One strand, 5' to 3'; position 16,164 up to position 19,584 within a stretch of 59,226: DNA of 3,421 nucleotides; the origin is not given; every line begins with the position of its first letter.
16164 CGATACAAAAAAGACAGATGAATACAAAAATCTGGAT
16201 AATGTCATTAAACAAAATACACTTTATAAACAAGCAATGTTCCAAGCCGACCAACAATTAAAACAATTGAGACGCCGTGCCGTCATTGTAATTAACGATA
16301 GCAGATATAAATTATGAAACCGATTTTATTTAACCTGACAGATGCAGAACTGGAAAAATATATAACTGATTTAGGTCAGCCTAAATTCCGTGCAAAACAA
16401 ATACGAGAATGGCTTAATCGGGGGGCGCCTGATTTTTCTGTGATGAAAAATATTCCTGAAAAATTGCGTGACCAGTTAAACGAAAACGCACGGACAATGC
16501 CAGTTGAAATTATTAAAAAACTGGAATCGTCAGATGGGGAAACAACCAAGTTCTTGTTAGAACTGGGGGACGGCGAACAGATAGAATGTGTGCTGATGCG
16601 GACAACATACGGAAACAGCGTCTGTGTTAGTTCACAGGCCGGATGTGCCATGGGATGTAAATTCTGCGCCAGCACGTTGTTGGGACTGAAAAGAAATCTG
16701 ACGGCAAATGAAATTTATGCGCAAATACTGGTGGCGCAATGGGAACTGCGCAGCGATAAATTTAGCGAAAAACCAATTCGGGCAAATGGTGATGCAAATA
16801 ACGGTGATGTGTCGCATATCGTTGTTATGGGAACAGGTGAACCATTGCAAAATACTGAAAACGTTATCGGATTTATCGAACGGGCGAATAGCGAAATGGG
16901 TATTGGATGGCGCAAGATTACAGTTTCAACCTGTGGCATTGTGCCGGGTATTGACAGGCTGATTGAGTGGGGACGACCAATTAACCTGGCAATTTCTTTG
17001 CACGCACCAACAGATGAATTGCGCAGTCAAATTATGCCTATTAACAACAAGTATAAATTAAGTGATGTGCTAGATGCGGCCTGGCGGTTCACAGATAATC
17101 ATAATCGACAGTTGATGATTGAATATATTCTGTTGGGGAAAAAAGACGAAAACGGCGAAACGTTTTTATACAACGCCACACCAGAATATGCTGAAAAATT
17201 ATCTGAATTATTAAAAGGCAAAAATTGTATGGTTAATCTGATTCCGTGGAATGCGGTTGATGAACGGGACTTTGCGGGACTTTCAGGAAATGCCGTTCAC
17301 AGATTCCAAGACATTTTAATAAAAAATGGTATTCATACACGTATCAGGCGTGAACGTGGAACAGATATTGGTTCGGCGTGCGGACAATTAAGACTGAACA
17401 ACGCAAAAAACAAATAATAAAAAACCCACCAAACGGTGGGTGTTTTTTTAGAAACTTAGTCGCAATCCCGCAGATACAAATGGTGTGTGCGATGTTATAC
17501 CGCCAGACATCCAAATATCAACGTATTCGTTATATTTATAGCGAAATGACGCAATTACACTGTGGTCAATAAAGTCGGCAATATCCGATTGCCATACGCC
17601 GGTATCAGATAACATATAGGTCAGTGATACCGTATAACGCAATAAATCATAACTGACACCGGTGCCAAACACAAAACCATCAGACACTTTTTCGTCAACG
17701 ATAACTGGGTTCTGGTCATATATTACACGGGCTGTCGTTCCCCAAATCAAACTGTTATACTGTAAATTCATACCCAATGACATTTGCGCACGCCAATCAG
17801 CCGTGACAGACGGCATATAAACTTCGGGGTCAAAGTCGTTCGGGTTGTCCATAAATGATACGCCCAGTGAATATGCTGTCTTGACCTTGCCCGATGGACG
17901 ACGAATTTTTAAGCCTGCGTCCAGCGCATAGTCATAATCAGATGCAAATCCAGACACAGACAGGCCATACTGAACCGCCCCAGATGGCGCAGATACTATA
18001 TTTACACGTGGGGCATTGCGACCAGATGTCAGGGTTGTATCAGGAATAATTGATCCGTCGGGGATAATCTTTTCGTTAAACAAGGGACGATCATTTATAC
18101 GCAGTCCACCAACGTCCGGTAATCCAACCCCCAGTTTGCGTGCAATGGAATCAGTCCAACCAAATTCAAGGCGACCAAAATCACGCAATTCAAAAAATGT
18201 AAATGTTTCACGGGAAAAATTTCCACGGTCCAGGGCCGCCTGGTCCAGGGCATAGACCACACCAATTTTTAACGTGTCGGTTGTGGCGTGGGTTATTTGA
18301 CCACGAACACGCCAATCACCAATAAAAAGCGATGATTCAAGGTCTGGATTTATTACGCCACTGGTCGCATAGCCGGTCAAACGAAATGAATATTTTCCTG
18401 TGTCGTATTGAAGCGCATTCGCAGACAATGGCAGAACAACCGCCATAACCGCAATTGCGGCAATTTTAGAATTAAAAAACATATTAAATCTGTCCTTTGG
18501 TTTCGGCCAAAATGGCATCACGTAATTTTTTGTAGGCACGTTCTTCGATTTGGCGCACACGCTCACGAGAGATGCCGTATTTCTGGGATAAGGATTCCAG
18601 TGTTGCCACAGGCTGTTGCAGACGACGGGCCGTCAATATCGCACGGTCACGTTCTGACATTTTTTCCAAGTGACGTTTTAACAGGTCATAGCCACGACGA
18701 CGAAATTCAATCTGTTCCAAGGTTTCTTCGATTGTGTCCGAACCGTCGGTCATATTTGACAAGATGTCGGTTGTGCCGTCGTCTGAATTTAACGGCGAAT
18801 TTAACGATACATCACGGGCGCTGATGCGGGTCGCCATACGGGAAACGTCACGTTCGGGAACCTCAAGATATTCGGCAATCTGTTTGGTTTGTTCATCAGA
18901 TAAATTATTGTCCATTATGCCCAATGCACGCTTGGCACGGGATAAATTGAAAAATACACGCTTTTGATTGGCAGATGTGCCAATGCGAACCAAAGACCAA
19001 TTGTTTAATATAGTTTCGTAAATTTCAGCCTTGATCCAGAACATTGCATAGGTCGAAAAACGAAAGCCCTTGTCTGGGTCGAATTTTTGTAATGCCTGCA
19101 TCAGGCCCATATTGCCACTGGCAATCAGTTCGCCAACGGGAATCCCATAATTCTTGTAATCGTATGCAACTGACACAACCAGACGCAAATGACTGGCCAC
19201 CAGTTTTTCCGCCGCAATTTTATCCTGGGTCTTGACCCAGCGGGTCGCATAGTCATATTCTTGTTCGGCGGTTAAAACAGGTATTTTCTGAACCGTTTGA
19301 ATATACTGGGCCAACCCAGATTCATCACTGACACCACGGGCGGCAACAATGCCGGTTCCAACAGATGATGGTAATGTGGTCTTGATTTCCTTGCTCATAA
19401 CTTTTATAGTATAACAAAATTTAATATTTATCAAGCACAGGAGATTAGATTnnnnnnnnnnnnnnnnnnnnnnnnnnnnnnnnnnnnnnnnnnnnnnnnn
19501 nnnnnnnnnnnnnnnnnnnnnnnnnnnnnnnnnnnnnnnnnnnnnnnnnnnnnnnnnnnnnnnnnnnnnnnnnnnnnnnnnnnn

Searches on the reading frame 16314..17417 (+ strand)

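Call 7: search_protein_families(library=pfam, proteins=[window:16314-17417:+], max_evalue=0.001)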
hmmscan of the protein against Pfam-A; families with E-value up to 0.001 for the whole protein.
window:16314-17417:+ (367 aa): 2 families
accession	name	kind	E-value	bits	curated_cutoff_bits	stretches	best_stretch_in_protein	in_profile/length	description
PF21016.3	RlmN_N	-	7e-13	48.6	24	1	5-59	3-58/60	Ribosomal RNA large subunit methyltransferase N-terminal domain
PF04055.27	Radical_SAM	-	1.6e-11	45.1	29.5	1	165-282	45-157/166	Radical SAM superfamily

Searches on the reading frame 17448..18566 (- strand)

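Call 6: search_protein_families(library=pfam, proteins=[window:17448-18566:-], max_evalue=0.001)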
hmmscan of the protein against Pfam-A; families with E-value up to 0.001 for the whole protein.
window:17448-18566:- (372 aa): 1 family
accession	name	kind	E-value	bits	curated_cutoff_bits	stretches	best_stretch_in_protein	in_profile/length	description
PF13609.12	Porin_4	-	5.6e-09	36.7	27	1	39-322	3-273/310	Gram-negative porin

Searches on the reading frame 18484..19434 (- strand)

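Call 6: search_protein_families(library=pfam, proteins=[window:18484-19434:-], max_evalue=0.001)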
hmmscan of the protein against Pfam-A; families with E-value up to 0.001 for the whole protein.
window:18484-19434:- (316 aa): 3 families
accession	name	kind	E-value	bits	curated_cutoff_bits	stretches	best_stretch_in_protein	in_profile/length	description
PF04542.20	Sigma70_r2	-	3e-16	59.4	24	1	78-145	1-68/71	Sigma-70 region 2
PF04545.22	Sigma70_r4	-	1.9e-12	46.9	24.1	1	256-305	2-49/50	Sigma-70, region 4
PF00140.25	Sigma70_r1_2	-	8.3e-06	26.1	22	1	43-66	5-28/34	Sigma-70 factor, region 1.2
